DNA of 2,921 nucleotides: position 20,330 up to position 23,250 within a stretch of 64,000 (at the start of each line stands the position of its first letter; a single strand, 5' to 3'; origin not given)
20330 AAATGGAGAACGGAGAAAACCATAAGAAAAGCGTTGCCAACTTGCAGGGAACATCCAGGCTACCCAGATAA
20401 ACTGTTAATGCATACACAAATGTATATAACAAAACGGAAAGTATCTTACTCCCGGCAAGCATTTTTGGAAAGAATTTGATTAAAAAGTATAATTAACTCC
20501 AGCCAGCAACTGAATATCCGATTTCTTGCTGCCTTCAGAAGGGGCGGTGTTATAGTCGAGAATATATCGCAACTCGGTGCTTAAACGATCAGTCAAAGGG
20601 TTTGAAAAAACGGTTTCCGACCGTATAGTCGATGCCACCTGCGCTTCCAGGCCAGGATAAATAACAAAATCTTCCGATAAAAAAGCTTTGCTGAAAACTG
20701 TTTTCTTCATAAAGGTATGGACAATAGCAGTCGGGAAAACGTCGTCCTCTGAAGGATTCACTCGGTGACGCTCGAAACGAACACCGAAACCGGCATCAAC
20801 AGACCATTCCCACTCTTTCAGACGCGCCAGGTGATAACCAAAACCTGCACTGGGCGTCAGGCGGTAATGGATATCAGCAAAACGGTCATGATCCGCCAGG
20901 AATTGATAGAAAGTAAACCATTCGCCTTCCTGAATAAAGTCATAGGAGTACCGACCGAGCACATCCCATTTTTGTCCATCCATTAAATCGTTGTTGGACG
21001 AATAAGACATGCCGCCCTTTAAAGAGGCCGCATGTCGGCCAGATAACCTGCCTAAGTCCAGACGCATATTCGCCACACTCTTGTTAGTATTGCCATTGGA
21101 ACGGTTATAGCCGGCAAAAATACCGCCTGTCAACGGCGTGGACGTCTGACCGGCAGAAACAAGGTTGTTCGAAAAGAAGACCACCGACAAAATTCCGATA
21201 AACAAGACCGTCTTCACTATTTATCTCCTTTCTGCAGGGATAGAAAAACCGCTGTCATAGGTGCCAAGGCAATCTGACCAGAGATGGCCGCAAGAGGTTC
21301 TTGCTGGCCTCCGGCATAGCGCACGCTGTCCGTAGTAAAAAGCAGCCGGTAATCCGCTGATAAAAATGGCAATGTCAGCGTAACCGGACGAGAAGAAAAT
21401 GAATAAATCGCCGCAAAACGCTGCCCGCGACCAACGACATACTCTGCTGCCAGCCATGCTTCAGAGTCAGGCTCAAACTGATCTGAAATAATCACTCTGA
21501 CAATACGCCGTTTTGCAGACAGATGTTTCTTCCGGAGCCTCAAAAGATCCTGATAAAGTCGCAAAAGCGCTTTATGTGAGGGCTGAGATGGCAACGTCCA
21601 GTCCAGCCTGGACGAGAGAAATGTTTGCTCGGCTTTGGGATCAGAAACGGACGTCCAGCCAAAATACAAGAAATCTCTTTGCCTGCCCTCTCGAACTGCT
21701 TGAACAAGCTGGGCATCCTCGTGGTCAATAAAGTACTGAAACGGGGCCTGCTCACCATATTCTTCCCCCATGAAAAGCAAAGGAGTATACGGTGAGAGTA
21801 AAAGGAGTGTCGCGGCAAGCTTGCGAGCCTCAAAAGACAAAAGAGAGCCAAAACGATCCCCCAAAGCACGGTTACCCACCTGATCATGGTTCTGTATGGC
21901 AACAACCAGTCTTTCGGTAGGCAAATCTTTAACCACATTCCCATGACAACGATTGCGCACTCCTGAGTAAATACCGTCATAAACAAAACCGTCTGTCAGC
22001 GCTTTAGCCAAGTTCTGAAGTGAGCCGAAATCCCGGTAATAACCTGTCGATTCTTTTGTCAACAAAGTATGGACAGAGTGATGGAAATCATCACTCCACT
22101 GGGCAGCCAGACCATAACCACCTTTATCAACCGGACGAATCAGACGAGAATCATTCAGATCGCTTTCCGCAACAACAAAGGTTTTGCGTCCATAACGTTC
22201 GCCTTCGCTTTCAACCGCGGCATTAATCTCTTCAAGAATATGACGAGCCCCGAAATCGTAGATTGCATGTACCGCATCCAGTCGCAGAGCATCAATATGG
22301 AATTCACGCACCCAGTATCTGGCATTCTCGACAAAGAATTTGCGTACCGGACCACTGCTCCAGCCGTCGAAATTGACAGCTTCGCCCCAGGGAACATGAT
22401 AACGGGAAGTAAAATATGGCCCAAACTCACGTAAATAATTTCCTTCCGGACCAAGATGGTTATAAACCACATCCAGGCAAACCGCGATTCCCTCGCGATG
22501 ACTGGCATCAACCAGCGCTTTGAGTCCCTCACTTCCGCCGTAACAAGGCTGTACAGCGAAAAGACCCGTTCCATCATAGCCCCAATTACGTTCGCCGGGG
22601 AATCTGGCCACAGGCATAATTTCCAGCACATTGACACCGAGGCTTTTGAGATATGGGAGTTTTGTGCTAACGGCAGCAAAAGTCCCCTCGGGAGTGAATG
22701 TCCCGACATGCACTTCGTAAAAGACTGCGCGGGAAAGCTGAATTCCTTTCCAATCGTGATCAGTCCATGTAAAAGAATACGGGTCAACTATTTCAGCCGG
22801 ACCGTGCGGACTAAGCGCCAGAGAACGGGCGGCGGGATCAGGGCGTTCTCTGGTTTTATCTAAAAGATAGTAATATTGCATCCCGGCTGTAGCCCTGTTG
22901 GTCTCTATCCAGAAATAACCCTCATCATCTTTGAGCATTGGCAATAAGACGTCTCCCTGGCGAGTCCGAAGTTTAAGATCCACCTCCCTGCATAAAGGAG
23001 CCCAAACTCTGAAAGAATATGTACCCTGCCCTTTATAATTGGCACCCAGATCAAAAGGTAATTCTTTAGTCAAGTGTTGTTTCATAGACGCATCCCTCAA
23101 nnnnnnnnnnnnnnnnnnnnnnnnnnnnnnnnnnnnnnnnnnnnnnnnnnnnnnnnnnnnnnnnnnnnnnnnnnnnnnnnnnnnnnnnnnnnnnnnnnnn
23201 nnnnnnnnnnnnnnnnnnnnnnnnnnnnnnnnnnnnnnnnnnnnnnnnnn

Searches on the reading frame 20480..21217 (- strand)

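Call 40: search_protein_families(library=pfam, proteins=[window:20480-21217:-], max_evalue=0.0001)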
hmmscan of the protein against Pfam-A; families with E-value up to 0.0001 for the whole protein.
window:20480-21217:- (245 aa): 1 family
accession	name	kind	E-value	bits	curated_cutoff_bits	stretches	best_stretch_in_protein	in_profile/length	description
PF04338.18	DUF481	-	4.1e-36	125.4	21.1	1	35-245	3-210/210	Protein of unknown function, DUF481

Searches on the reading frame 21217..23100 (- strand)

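Call 40: search_protein_families(library=pfam, proteins=[window:21217-23100:-], max_evalue=0.0001)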
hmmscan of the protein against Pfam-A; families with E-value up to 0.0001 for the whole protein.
window:21217-23100:- (627 aa): 1 family
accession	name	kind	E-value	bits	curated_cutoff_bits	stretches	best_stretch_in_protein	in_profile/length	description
PF00128.31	Alpha-amylase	-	4.4e-25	89.3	22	1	108-225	5-101/446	Alpha amylase, catalytic domain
